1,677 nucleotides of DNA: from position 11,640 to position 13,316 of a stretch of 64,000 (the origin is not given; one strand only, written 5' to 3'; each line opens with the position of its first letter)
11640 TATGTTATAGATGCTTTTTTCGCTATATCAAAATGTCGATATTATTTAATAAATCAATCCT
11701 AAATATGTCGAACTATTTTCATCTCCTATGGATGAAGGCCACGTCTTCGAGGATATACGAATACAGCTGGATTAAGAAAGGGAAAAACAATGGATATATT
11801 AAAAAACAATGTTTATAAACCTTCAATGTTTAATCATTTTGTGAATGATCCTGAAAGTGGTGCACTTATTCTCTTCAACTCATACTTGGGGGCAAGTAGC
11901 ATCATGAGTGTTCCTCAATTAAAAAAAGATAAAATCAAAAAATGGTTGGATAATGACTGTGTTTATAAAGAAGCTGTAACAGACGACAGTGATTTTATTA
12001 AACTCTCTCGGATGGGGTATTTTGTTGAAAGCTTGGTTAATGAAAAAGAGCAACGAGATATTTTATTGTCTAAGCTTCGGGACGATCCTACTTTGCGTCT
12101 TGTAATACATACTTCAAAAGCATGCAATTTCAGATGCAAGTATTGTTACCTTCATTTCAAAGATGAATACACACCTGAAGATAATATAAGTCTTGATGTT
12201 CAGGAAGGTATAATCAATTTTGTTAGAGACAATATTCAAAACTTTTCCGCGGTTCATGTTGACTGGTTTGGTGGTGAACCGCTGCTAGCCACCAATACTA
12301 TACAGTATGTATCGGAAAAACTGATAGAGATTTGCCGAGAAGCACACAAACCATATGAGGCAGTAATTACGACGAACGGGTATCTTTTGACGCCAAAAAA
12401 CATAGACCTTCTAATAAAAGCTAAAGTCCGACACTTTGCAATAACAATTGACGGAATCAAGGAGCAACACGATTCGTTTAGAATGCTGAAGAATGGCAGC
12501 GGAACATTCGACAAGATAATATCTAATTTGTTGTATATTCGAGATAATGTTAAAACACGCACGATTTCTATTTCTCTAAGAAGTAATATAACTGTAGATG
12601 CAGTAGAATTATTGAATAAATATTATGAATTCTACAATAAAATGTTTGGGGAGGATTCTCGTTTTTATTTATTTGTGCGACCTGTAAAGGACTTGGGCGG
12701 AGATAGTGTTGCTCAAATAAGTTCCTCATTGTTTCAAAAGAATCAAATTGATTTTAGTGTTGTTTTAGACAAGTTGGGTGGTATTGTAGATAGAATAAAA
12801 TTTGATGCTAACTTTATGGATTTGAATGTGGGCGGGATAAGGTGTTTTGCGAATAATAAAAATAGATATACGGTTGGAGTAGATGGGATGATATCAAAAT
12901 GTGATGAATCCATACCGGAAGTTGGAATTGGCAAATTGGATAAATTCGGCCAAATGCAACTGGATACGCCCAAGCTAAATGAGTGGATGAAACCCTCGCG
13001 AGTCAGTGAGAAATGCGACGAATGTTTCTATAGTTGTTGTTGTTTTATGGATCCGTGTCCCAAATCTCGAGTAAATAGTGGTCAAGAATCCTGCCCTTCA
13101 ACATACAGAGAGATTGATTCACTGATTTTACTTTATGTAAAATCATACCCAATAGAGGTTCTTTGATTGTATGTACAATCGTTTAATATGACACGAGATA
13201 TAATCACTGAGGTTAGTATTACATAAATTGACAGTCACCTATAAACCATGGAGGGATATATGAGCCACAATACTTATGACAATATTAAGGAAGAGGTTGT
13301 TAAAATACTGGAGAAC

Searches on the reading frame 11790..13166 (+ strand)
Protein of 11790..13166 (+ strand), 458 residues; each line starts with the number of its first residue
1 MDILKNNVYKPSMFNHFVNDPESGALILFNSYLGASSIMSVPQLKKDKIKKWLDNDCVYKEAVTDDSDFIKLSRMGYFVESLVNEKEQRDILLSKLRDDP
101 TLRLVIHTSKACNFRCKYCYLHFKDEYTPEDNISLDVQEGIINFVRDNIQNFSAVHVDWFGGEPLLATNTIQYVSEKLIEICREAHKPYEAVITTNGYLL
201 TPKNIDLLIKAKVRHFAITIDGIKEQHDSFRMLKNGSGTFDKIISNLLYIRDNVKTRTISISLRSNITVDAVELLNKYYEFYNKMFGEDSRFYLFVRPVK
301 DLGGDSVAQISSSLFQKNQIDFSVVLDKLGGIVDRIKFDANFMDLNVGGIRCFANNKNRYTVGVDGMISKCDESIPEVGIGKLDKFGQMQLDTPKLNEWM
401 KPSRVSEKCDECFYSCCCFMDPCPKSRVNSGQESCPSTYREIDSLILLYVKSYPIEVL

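Call 5: search_protein_families(library=ncbifam, proteins=[window:11790-13166:+], max_evalue=0.01)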
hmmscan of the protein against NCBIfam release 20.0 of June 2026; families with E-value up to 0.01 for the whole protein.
window:11790-13166:+ (458 aa): 67 families (the best 25 are shown)
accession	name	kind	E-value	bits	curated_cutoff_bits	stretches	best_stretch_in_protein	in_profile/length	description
TIGR04463.1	rSAM_vs_C_rich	equivalog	7.8e-46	156.7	525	1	14-450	1-428/438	TIGR04463 family radical SAM/SPASM RiPP maturase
NF038107.1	rSAM_NF038107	equivalog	1.3e-38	132.9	600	1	11-418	3-396/444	Cys-every-fifth radical SAM/SPASM peptide maturase CefB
NF052473.1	rSAM_FlmE_OhkG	exception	5.1e-37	127.7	500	1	10-268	2-266/481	FlmE/OhkG family radical SAM/SPASM peptide maturase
TIGR04334.1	rSAM_Clo7bot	equivalog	8.3e-36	123.6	600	1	99-436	87-419/440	radical SAM/SPASM domain Clo7bot peptide maturase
NF047865.1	rSAM_PapB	equivalog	5e-33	114.7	340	1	105-288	6-182/330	PapB family radical SAM/SPASM ranthipeptide maturase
TIGR04280.1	geopep_mat_rSAM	hypoth_equivalog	1.5e-31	109.9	400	1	65-256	46-236/428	geopeptide radical SAM maturase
TIGR04068.1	rSAM_ocin_clost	equivalog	1.1e-27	97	500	1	37-320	20-299/462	Cys-rich peptide radical SAM maturase CcpM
TIGR03974.1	rSAM_six_Cys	equivalog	5.9e-24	84.7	425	1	95-248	90-242/451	thioether cross-link-forming SCIFF peptide maturase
NF040492.1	not_ScfB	exception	6.9e-23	81.2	855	1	104-287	97-278/450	ScfB-related radical SAM/SPASM orphan maturase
TIGR03942.1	sulfatase_rSAM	equivalog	1.5e-22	80.1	349.45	1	107-435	6-336/363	anaerobic sulfatase maturase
TIGR04064.1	rSAM_nif11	equivalog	3.3e-22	78.8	518.7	1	81-248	57-222/459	nif11-like peptide radical SAM maturase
TIGR03906.1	quino_hemo_SAM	equivalog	4.2e-21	75.1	453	1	96-274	88-263/467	quinohemoprotein amine dehydrogenase maturation protein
NF041707.1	rSAM_YhhB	equivalog_domain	1.1e-20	73.9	445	1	106-285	6-185/369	cyclophane-forming radical SAM/SPASM peptide maturase YhhB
NF041298.1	rSAM_mat_DynA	equivalog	4.3e-20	72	450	1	105-267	4-163/356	dynobactin maturation radical SAM/SPASM protein DynA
NF035951.1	rSAM_RumMC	equivalog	5.2e-19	68.3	720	1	87-254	97-263/510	RumMC family radical SAM sactipeptide maturase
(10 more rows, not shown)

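Call 6: search_protein_families(library=pfam, proteins=[window:11790-13166:+], max_evalue=0.01)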
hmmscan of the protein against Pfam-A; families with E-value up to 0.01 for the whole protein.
window:11790-13166:+ (458 aa): 2 families
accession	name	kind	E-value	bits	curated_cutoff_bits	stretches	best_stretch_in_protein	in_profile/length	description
PF04055.27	Radical_SAM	-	3e-18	67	29.5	1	108-261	3-148/166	Radical SAM superfamily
PF13353.11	Fer4_12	-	3.2e-06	27.9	22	1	109-227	12-120/137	4Fe-4S single cluster domain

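Call 10: find_homologous_proteins(query=window:11790-13166:+)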
Query window:11790-13166:+ (458 aa): 2353 proteins with E <= 0.001 among 8000 candidates; the best 120 are listed.
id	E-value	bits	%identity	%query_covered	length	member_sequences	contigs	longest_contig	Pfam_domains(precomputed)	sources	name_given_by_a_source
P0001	3.6e-290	980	96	97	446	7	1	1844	PF04055.28,PF13353.12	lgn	-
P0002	1.5e-278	942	90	100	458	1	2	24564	PF04055.28,PF13353.12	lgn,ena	-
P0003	2.7e-271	918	86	100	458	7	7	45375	PF04055.28,PF13353.12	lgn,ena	-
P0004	2.9e-255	865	81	100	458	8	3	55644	PF04055.28,PF13353.12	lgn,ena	-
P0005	9.1e-242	821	78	97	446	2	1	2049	PF04055.28,PF13353.12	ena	-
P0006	4.1e-241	819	78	98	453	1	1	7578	PF04055.28,PF13353.12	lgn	-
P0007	5.1e-240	815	77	100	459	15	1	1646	PF04055.28,PF13353.12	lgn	-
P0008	1.4e-236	804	77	97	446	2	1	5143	PF04055.28,PF13353.12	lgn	-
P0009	5.9e-192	657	61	98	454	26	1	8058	PF04055.28,PF13353.12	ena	-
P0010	5.3e-186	637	60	98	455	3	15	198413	PF04055.28,PF13353.12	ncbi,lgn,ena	-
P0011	2.3e-185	635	58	99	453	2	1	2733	PF04055.28,PF13353.12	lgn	-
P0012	6.9e-182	624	58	98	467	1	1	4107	PF04055.28,PF13353.12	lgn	-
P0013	3.1e-180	618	57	98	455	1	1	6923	PF04055.28,PF13353.12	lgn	-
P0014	1.3e-170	586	54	97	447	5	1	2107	PF04055.28,PF13353.12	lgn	-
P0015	3.5e-156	539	54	97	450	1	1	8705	PF04055.28,PF13353.12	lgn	-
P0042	6.3e-112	393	44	98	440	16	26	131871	PF04055.28,PF13353.12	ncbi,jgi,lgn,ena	jgi:hypothetical protein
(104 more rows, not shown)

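Call 12: find_encoding_contigs(protein=P0003, flank=10000, max_places=4)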
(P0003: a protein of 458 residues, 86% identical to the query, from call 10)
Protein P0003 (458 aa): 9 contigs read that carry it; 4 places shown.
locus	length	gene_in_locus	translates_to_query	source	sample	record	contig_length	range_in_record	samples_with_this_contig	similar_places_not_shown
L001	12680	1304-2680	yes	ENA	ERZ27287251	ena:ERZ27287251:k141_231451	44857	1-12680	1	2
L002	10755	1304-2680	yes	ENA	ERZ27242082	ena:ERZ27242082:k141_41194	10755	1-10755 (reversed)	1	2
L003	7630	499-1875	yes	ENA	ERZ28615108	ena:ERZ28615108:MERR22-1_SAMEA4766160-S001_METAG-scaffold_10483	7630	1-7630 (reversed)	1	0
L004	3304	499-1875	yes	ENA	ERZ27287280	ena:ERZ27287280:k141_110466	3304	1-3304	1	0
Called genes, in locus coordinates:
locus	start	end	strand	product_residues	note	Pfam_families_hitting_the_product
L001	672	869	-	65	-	-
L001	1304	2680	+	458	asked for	PF13353:Fer4_12 (weak), PF04055:Radical_SAM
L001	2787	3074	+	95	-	PF00550:PP-binding (weak)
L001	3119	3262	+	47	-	-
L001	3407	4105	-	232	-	PF03050:DDE_Tnp_IS66 (weak), PF13610:DDE_Tnp_IS240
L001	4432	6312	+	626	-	PF00664:ABC_membrane, PF00005:ABC_tran, PF13304:AAA_21 (faint)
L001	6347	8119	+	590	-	PF00005:ABC_tran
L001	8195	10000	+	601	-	PF00082:Peptidase_S8, PF07755:DUF1611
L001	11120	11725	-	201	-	PF05067:Mn_catalase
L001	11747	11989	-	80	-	PF12652:CotJB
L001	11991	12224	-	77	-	PF11007:CotJA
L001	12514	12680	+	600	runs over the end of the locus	PF05496:RuvB_N (faint), PF13177:DNA_pol3_delta2, PF00004:AAA, PF22608:DNAX_ATPase_lid, PF12169:DNA_pol3_gamma3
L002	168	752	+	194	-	-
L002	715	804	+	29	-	-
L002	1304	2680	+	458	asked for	PF13353:Fer4_12 (weak), PF04055:Radical_SAM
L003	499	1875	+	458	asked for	PF13353:Fer4_12 (weak), PF04055:Radical_SAM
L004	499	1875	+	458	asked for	PF13353:Fer4_12 (weak), PF04055:Radical_SAM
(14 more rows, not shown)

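Call 13: find_encoding_contigs(protein=P0010, flank=10000, max_places=3)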
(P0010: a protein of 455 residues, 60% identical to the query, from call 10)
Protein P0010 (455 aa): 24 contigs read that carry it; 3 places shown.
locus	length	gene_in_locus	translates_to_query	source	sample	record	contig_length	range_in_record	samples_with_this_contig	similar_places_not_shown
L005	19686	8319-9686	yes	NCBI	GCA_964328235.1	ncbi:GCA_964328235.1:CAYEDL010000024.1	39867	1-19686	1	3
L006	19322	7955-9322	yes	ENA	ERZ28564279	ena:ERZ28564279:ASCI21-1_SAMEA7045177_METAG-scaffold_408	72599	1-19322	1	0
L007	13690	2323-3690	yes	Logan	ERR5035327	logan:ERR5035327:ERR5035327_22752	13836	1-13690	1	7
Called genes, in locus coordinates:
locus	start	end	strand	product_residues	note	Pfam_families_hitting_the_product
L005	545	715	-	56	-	-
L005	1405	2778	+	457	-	PF00291:PALP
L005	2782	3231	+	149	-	PF01451:LMWPc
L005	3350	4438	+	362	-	PF13088:BNR_2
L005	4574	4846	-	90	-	PF06961:DUF1294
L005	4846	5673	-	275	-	PF12706:Lactamase_B_2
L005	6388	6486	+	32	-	-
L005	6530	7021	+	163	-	-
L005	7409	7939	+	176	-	PF13302:Acetyltransf_3, PF00583:Acetyltransf_1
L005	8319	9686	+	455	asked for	PF13353:Fer4_12 (weak), PF04055:Radical_SAM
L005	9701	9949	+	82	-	PF00550:PP-binding (weak)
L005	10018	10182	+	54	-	-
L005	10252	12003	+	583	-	PF00005:ABC_tran, PF02463:SMC_N (faint), PF13304:AAA_21 (faint)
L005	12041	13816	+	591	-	PF00005:ABC_tran, PF13304:AAA_21 (faint)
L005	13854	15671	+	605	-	PF00082:Peptidase_S8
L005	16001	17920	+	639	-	PF13385:Laminin_G_3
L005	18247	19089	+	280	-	-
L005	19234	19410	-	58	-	-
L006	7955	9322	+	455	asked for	PF13353:Fer4_12 (weak), PF04055:Radical_SAM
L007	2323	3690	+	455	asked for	PF13353:Fer4_12 (weak), PF04055:Radical_SAM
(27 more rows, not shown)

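Call 14: find_encoding_contigs(protein=P0042, flank=10000, max_places=3)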
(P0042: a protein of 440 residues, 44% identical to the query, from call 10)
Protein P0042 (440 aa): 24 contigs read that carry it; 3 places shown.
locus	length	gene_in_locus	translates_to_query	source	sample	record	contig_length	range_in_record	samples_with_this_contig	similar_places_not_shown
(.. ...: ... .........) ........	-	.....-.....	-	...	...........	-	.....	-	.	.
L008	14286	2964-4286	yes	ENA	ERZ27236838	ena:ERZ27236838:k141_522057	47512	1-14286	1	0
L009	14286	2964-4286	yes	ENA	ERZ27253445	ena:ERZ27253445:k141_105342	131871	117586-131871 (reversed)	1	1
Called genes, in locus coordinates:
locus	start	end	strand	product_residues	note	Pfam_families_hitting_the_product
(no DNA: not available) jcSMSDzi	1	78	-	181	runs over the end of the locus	PF00583:Acetyltransf_1, PF13302:Acetyltransf_3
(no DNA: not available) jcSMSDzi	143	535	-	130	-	PF00717:Peptidase_S24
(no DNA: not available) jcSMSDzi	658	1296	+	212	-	-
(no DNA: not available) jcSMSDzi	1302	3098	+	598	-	PF00005:ABC_tran, PF02463:SMC_N (weak), PF13304:AAA_21 (faint)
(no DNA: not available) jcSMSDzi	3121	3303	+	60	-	-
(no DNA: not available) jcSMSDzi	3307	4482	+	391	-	PF04055:Radical_SAM, PF13353:Fer4_12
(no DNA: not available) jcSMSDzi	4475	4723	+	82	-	PF00550:PP-binding (weak)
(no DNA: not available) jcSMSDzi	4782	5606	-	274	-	PF00702:Hydrolase (weak), PF08282:Hydrolase_3, PF05116:S6PP (weak)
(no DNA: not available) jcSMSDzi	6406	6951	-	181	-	PF00583:Acetyltransf_1, PF13302:Acetyltransf_3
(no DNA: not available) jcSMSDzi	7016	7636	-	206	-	PF00717:Peptidase_S24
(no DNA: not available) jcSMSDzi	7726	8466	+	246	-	PF09681:Phage_rep_org_N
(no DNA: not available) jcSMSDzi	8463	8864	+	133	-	-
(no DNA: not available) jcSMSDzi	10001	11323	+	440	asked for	PF04055:Radical_SAM, PF13353:Fer4_12 (weak)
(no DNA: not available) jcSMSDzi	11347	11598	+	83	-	PF00550:PP-binding (weak)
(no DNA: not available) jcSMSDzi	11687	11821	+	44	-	-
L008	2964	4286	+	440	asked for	PF04055:Radical_SAM, PF13353:Fer4_12 (weak)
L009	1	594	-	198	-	?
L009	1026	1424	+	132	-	PF09681:Phage_rep_org_N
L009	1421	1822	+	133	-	-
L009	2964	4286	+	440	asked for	PF04055:Radical_SAM, PF13353:Fer4_12 (weak)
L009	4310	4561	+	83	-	PF00550:PP-binding (weak)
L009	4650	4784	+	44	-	-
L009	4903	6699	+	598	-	PF00664:ABC_membrane, PF00005:ABC_tran, PF13304:AAA_21 (faint)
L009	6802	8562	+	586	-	PF00005:ABC_tran, PF13304:AAA_21 (faint)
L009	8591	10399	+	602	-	PF00082:Peptidase_S8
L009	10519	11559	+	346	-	-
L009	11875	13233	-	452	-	PF01554:MatE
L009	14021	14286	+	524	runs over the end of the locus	-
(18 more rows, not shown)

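Call 24: search_solved_structures(query=window:11790-13166:+, max_evalue=0.001)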
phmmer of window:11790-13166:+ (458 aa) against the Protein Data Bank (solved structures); distinct sequences matched with E-value up to 0.001: 2.
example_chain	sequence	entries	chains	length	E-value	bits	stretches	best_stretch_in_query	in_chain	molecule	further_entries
5wgg_A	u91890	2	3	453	3.1e-21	79.1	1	84-276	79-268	Radical SAM domain protein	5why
9gm3_A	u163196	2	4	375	3.9e-05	26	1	105-253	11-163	ChlB radical SAM domain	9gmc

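Call 39: find_related_loci(query=A1, collection=metagenome_contigs, flank=10000)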
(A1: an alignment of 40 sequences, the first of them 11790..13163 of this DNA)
Query A1 (458 aa) in metagenome_contigs; peptide patterns used: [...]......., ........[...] (x = any residue, [..] = any of these).
600 stretches matched a pattern (row limit reached: there are more); 370 encode a relative of the query (tblastn E <= 1e-3); the best 80 are kept; 80 distinct loci.
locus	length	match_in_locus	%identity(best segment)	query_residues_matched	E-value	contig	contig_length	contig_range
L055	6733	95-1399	46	8-458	5e-129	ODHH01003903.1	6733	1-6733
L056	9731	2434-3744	43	9-458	1e-114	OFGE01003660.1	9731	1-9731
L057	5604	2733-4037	42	9-452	1e-111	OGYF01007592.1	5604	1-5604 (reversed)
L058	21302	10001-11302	44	9-458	2e-121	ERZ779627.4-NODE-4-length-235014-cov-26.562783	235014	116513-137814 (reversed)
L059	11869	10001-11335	37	4-456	4e-85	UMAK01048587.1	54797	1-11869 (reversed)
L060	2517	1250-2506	35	9-438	1e-83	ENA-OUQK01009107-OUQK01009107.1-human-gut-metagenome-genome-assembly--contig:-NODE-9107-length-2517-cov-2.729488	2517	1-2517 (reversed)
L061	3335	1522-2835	34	5-448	6e-76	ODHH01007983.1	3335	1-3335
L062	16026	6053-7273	31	10-428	8e-67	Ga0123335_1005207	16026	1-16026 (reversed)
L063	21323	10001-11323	37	10-458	5e-87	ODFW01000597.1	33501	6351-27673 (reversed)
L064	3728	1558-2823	33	9-439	2e-63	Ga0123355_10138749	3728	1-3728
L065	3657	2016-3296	31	9-446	2e-62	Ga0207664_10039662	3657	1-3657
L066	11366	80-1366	32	4-449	2e-61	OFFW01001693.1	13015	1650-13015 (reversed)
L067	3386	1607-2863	30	10-452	1e-59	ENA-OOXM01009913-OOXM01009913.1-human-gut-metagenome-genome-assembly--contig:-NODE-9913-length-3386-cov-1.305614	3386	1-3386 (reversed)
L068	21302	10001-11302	29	4-448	3e-59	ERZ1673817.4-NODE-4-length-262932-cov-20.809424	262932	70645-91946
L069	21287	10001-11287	29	8-446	1e-58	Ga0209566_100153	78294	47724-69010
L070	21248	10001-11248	34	22-452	9e-59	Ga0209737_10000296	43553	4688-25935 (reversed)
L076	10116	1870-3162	30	7-454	5e-53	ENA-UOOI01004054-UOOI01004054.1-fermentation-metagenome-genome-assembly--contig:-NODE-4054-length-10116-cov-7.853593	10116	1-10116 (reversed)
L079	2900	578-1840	27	4-446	1e-49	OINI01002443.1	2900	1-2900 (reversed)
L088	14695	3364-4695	28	4-444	3e-47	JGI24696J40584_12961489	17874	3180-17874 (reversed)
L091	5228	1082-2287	30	10-427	1e-46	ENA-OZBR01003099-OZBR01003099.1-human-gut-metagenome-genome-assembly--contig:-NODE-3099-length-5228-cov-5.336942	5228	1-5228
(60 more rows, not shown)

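Call 40: find_related_loci(query=A1, collection=viral_contigs, flank=10000)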
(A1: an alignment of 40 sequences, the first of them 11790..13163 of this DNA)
Query A1 (458 aa) in viral_contigs; peptide patterns used: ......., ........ (x = any residue, [..] = any of these).
522 stretches matched a pattern; 109 encode a relative of the query (tblastn E <= 1e-3); the best 80 are kept; 80 distinct loci.
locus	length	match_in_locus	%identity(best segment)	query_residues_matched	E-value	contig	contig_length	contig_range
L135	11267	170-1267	29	61-424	2e-42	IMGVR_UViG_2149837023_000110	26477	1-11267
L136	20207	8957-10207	30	10-446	6e-42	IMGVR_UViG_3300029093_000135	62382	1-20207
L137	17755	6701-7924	27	10-431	1e-36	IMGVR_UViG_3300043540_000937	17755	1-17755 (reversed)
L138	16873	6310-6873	40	101-293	8e-36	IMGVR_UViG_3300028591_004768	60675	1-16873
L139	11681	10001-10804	33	10-293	3e-35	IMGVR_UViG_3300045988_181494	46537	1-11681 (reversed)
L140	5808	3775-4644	28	104-404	2e-34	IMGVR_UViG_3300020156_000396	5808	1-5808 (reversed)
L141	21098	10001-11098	28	84-447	2e-33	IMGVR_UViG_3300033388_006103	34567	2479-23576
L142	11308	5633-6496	28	102-399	1e-33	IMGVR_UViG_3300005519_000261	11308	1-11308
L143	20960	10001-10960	30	102-426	2e-33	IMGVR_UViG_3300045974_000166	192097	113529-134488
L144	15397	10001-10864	28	102-399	1e-33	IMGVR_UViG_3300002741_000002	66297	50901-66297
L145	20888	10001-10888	28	93-401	5e-33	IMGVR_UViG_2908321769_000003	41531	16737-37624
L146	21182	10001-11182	28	9-424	3e-25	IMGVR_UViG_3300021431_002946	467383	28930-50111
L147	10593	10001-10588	33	88-277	2e-25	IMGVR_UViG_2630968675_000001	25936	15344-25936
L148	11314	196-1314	27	78-450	7e-25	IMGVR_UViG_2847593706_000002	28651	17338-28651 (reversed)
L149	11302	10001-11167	27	10-412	7e-25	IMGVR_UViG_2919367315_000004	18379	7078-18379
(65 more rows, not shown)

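Call 50: search_protein_families(library=pfam, proteins=[L009:10519-11556:+, L005:18247-19086:+, L005:16001-17917:+], max_evalue=10)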
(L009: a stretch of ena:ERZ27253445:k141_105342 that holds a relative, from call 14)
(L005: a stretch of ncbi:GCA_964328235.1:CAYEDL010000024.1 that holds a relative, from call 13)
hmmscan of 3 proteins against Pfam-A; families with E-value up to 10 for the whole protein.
L009:10519-11556:+ (346 aa): 0 families

L005:18247-19086:+ (280 aa): 2 families
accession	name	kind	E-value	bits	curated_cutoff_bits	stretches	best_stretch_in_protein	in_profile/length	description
PF06503.17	DUF1101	-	0.05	13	27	1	208-240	207-239/363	Protein of unknown function (DUF1101)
PF08139.17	LPAM_1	-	0.47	11.4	20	1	1-19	1-17/18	Prokaryotic membrane lipoprotein lipid attachment site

L005:16001-17917:+ (639 aa): 4 families
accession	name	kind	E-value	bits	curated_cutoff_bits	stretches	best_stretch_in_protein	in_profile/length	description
PF13385.13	Laminin_G_3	-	2e-17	64.2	27.6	1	486-625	16-146/151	Concanavalin A-like lectin/glucanases superfamily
PF02210.31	Laminin_G_2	-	4e-05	24.5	22.9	1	548-619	45-123/126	Laminin G domain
PF00354.24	Pentaxin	-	0.0058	16.8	25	1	466-635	4-169/194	Pentaxin family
PF00054.30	Laminin_G_1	-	0.27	11.9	24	1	546-604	43-101/131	Laminin G domain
